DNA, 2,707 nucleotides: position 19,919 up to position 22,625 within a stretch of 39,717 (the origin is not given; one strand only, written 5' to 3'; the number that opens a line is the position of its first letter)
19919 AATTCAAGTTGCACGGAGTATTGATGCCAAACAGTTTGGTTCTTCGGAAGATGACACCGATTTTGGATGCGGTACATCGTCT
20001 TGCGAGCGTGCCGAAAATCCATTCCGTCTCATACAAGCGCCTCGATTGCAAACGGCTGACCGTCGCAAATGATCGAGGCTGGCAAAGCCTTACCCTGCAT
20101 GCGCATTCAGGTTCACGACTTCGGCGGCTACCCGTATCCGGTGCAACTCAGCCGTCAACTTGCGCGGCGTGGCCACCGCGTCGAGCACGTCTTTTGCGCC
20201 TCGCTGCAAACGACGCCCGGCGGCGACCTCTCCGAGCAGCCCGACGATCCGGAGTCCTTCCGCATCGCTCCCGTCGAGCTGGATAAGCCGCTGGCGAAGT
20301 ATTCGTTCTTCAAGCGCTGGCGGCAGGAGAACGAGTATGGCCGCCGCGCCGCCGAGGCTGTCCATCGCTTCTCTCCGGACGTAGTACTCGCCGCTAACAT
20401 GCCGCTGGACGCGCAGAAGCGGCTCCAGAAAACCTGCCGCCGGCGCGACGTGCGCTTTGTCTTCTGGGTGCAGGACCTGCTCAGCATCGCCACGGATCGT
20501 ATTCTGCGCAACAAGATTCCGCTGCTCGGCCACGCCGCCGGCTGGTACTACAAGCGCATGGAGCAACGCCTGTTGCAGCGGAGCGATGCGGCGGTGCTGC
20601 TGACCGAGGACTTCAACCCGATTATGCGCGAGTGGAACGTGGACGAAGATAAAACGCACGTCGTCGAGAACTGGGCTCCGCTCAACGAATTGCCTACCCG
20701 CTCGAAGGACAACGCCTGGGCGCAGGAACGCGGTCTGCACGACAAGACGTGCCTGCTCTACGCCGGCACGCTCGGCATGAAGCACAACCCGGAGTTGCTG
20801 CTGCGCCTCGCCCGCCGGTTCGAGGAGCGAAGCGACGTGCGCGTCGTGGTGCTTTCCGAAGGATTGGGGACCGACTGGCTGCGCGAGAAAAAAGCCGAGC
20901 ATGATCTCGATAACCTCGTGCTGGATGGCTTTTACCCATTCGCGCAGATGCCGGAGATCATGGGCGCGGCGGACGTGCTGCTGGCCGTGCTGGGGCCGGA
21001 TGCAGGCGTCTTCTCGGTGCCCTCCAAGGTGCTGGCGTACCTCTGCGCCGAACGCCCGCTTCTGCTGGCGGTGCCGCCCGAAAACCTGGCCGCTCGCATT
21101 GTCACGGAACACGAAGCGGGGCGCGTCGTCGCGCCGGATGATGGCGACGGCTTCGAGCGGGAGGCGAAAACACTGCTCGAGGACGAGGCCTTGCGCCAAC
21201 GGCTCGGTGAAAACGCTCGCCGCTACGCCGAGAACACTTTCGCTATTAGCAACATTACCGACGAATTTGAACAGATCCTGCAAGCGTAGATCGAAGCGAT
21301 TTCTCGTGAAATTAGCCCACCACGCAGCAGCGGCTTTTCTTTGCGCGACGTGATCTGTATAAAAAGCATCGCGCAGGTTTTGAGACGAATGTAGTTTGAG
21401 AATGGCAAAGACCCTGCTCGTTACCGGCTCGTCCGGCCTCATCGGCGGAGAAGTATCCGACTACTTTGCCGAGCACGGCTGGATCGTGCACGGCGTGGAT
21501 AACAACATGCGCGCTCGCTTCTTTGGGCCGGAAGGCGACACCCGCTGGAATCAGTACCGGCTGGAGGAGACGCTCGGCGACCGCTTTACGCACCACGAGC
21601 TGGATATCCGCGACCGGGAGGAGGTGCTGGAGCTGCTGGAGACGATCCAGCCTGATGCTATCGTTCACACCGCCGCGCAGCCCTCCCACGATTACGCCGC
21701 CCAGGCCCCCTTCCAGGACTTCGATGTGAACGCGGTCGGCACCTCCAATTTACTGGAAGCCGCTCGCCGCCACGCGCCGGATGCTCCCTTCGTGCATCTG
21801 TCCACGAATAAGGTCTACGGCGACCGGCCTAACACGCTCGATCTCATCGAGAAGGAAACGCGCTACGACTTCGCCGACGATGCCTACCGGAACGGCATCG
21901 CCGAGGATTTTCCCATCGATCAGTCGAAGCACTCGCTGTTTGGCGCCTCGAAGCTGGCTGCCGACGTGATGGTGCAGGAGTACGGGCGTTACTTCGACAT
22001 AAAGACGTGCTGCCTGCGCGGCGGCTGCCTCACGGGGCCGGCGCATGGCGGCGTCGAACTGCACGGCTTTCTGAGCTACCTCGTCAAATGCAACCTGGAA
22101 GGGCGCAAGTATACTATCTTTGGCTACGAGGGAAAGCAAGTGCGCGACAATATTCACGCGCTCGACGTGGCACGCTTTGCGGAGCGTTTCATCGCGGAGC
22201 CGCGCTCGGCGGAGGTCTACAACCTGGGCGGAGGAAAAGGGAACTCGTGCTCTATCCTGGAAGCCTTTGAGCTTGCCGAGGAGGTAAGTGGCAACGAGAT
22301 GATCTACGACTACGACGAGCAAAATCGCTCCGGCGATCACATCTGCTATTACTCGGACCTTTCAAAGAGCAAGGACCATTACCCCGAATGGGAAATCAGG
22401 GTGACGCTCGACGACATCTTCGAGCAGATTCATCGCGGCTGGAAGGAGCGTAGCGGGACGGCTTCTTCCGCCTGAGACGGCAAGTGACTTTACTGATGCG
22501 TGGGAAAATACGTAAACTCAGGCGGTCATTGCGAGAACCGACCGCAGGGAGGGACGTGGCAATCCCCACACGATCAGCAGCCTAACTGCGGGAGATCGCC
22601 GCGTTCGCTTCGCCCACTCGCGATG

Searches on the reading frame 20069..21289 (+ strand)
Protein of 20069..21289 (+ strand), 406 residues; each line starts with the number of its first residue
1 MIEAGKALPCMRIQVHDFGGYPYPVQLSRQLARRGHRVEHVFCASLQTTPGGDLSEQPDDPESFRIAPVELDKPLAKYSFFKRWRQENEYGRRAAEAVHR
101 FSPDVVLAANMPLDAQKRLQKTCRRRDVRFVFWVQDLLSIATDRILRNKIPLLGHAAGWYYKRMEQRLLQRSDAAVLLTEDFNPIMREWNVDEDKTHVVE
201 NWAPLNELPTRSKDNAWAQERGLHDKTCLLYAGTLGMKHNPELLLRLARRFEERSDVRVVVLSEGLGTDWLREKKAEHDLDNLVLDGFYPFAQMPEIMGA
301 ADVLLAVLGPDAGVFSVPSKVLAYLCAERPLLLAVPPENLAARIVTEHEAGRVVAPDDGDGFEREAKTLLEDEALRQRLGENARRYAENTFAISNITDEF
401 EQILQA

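Call 11: search_protein_families(library=pfam, proteins=[window:20069-21289:+], max_evalue=0.01)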
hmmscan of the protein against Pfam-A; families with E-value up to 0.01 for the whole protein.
window:20069-21289:+ (406 aa): 5 families
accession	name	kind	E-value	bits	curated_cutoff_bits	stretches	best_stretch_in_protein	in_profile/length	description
PF13579.12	Glyco_trans_4_4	-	5.7e-15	56.4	29.7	1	22-202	5-158/158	Glycosyl transferase 4-like domain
PF13439.12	Glyco_transf_4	-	9.7e-12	45.7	28.5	1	25-202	9-165/170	Glycosyltransferase Family 4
PF00534.26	Glycos_transf_1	-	1.6e-10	41.3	26.4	1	221-385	9-171/172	Glycosyl transferases group 1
PF13692.12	Glyco_trans_1_4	-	3.8e-07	30.9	27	1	229-372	4-142/142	Glycosyl transferases group 1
PF13524.12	Glyco_trans_1_2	-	0.00067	20.1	25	1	253-395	11-137/144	Glycosyl transferase-like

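Call 16: find_encoding_contigs(protein=window:20069-21289:+, flank=10000, max_places=10)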
Protein window:20069-21289:+ (406 aa): no gene with exactly this product is on record in the collection.

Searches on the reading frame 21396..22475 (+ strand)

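Call 11: search_protein_families(library=pfam, proteins=[window:21396-22475:+], max_evalue=0.01)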
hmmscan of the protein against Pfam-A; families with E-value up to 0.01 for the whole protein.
window:21396-22475:+ (359 aa): 7 families
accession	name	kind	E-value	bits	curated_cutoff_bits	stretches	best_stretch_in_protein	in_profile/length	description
PF01370.27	Epimerase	-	5.1e-41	141.1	20.9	1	8-278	2-240/240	NAD dependent epimerase/dehydratase family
PF16363.11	GDP_Man_Dehyd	-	4.4e-31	109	27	1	8-326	1-314/332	GDP-mannose 4,6 dehydratase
PF04321.23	RmlD_sub_bind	-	1.8e-16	60.5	27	1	6-144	2-108/287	RmlD substrate binding domain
PF07993.18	NAD_binding_4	-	6.2e-10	39.1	20.1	1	85-239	88-235/258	Male sterility protein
PF02719.21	Polysacc_synt_2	-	2.6e-09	37.1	20.2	1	8-140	2-131/293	Polysaccharide biosynthesis protein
PF01073.25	3Beta_HSD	-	3.6e-06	26.7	22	1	8-165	1-147/280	3-beta hydroxysteroid dehydrogenase/isomerase family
PF00106.31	adh_short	-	0.0023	17.9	26.6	1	5-123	1-119/195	short chain dehydrogenase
